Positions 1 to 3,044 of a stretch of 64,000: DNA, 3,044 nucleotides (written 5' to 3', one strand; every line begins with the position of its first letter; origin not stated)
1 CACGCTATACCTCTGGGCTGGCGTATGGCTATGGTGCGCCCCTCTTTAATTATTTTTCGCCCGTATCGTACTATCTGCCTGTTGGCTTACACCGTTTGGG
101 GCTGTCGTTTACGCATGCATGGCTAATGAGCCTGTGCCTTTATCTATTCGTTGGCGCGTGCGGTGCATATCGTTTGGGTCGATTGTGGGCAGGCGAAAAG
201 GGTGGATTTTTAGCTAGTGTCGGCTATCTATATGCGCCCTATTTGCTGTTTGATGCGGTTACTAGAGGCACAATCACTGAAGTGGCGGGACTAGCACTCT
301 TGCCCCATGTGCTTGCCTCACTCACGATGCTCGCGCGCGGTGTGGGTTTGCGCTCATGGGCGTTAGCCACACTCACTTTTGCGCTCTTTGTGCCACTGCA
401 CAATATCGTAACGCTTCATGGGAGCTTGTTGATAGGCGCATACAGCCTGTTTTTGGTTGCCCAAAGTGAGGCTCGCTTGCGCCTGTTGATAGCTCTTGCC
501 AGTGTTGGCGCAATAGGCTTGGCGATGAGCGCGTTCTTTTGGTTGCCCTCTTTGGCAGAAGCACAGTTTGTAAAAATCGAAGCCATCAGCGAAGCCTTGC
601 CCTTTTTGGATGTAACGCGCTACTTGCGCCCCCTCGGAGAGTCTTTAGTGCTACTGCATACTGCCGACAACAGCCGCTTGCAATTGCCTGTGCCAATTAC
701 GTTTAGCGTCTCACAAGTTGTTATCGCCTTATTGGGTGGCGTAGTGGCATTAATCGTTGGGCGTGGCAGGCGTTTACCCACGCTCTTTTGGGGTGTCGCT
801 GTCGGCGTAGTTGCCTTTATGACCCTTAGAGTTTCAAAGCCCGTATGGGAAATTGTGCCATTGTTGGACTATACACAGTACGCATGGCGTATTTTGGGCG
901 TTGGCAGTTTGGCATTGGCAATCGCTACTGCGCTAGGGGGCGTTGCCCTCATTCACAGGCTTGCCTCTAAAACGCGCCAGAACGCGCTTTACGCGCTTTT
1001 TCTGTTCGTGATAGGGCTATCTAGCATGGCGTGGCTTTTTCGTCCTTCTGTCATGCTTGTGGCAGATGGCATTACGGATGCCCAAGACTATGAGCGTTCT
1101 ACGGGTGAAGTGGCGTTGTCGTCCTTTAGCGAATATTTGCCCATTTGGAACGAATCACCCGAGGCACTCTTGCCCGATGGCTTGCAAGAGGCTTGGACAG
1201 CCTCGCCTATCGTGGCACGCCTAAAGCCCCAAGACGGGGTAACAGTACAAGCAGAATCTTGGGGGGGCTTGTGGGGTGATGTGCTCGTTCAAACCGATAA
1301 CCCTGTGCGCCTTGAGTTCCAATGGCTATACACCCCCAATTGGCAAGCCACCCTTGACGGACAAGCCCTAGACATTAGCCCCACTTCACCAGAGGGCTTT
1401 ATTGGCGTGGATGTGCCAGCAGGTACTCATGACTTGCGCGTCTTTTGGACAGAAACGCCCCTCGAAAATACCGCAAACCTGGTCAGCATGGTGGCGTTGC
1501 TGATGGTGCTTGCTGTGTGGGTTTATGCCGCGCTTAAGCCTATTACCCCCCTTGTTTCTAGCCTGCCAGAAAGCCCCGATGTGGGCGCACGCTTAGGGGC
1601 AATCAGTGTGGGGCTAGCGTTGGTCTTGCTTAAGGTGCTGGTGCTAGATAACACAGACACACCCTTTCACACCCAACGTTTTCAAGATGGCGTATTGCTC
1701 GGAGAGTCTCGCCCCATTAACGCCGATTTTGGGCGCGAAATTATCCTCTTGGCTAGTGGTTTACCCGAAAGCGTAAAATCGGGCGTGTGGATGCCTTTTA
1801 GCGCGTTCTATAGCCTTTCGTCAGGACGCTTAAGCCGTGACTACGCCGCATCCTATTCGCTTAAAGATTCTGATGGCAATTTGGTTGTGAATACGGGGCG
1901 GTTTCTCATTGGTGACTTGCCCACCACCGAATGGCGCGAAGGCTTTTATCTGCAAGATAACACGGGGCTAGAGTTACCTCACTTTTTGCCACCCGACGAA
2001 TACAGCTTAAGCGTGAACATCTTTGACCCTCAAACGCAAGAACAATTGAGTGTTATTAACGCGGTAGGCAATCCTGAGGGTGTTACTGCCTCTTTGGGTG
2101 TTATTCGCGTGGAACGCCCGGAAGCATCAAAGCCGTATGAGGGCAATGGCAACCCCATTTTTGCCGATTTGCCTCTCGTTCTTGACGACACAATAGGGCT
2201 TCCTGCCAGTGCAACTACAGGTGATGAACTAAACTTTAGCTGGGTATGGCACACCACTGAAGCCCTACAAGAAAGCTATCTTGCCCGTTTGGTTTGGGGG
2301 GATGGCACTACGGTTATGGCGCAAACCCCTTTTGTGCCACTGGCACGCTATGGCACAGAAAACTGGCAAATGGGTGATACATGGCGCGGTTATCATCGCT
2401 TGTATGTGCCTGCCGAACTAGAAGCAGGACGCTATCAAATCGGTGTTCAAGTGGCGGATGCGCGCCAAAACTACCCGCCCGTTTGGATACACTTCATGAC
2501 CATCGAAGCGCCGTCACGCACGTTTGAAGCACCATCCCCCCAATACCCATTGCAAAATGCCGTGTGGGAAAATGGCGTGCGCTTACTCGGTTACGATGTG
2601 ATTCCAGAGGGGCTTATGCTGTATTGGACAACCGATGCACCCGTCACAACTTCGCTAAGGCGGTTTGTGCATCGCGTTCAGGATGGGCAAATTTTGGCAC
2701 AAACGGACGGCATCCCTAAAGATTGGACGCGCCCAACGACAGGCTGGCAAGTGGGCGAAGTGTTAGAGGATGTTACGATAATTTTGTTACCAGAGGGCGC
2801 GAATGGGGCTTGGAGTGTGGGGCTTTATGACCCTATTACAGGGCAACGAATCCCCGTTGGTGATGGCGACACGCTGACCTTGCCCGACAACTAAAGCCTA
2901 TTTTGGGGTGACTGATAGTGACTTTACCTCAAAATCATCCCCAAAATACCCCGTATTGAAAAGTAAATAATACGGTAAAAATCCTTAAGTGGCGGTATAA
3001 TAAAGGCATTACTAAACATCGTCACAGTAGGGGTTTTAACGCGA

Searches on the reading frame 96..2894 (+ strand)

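Call 71: search_protein_families(library=pfam, proteins=[window:96-2894:+], max_evalue=0.00001)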
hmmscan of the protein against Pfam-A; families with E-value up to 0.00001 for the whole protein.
window:96-2894:+ (932 aa): 1 family
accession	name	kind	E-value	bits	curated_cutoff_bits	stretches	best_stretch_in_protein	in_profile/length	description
PF10131.15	PTPS_related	-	4e-07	29.3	26.4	1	7-294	24-287/621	6-pyruvoyl-tetrahydropterin synthase related domain; membrane protein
